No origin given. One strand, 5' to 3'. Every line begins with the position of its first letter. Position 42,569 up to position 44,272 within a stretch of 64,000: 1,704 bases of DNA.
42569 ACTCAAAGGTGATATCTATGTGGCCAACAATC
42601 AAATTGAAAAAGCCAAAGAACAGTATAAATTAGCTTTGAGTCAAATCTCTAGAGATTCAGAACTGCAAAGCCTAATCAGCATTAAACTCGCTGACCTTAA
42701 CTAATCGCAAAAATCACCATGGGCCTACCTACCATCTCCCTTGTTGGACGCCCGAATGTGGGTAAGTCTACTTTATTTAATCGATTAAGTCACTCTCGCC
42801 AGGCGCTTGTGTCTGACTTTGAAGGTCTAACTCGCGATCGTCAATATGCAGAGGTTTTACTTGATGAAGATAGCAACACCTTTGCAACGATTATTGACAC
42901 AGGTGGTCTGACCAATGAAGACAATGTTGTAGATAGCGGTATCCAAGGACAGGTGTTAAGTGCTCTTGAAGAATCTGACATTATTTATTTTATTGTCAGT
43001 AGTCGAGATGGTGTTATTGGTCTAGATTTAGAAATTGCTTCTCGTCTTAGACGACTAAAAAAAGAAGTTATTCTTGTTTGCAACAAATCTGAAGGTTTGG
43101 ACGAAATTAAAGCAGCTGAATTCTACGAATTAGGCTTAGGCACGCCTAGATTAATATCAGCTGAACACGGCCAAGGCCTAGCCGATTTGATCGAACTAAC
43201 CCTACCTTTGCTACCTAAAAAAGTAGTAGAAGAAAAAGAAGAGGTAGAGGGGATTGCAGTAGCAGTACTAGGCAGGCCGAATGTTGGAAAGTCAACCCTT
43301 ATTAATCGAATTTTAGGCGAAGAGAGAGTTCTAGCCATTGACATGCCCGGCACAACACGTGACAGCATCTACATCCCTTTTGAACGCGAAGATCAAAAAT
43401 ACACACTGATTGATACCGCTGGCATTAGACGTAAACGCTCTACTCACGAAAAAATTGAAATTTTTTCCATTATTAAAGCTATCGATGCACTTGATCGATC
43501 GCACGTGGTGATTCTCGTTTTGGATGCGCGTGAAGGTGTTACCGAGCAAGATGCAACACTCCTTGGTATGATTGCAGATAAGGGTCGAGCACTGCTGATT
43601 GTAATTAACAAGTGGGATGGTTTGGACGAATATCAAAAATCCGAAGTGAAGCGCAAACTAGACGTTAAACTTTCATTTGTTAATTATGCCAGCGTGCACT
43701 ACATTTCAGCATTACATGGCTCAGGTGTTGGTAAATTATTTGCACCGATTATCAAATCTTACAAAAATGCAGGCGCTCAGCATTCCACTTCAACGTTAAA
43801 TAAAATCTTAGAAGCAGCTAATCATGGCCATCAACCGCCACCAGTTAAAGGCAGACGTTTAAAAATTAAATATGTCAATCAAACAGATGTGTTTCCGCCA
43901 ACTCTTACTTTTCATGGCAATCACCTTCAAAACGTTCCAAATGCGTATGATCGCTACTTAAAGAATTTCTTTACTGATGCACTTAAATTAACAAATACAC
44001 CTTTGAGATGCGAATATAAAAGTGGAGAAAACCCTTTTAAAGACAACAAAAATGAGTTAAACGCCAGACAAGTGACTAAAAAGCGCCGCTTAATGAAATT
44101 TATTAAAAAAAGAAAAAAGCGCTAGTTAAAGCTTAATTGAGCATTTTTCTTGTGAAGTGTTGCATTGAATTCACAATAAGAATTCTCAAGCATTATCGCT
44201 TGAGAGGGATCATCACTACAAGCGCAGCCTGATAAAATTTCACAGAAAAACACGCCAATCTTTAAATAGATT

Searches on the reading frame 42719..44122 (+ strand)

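Call 71: search_protein_families(library=ncbifam, proteins=[window:42719-44122:+], max_evalue=1e-10)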
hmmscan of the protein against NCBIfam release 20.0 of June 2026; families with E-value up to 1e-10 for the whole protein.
window:42719-44122:+ (468 aa): 19 families
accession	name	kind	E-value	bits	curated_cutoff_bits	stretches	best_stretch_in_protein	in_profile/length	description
TIGR03594.1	GTPase_EngA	equivalog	5.1e-156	520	306.7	1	4-434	1-432/432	ribosome biogenesis GTPase Der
NF002828.0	PRK03003.1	equivalog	1.5e-94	317.3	631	1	3-436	40-469/477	ribosome biogenesis GTPase Der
NF007071.0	PRK09518.1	equivalog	2.7e-94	317.1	953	1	4-431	272-695/706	bifunctional cytidylate kinase/GTPase Der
NF000908.1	PRK00089.1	equivalog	1.4e-46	159.1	237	2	180-350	5-169/291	GTPase Era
TIGR00450.1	mnmE_trmE_thdF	equivalog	3.1e-46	158.4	252.6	2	168-318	195-342/446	tRNA uridine-5-carboxymethylaminomethyl(34) synthesis GTPase MnmE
NF003661.0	PRK05291.1-3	equivalog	5.1e-42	144.8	380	2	177-356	215-378/448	tRNA uridine-5-carboxymethylaminomethyl(34) synthesis GTPase MnmE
TIGR00436.1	era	equivalog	4.6e-40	137.7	116.25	2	180-345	2-160/270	GTPase Era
TIGR00231.1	small_GTP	domain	8.1e-40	136.3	42.5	2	179-341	4-159/164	GTP-binding protein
TIGR03918.1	GTP_HydF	equivalog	2.1e-37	128.9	325.55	2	177-351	6-170/392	[FeFe] hydrogenase H-cluster maturation GTPase HydF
TIGR03596.1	GTPase_YlqF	equivalog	1.1e-29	103.7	208.2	1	79-246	15-183/276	ribosome biogenesis GTPase YlqF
TIGR03598.1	GTPase_YsxC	equivalog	1.3e-25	90.2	124.45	1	175-342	15-183/186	ribosome biogenesis GTP-binding protein YihA/YsxC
TIGR03597.1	GTPase_YqeH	equivalog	4.2e-21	75.5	297.4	0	171-245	150-224/361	ribosome biogenesis GTPase YqeH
TIGR00437.1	feoB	equivalog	2.1e-19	69.7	315.65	0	185-367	1-172/594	ferrous iron transport protein B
TIGR03156.1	GTP_HflX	equivalog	1.7e-17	63.4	216.75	0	172-342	183-345/351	GTPase HflX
NF003255.0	PRK04213.1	equivalog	2.6e-14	53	164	0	173-272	4-102/204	GTP-binding protein EngB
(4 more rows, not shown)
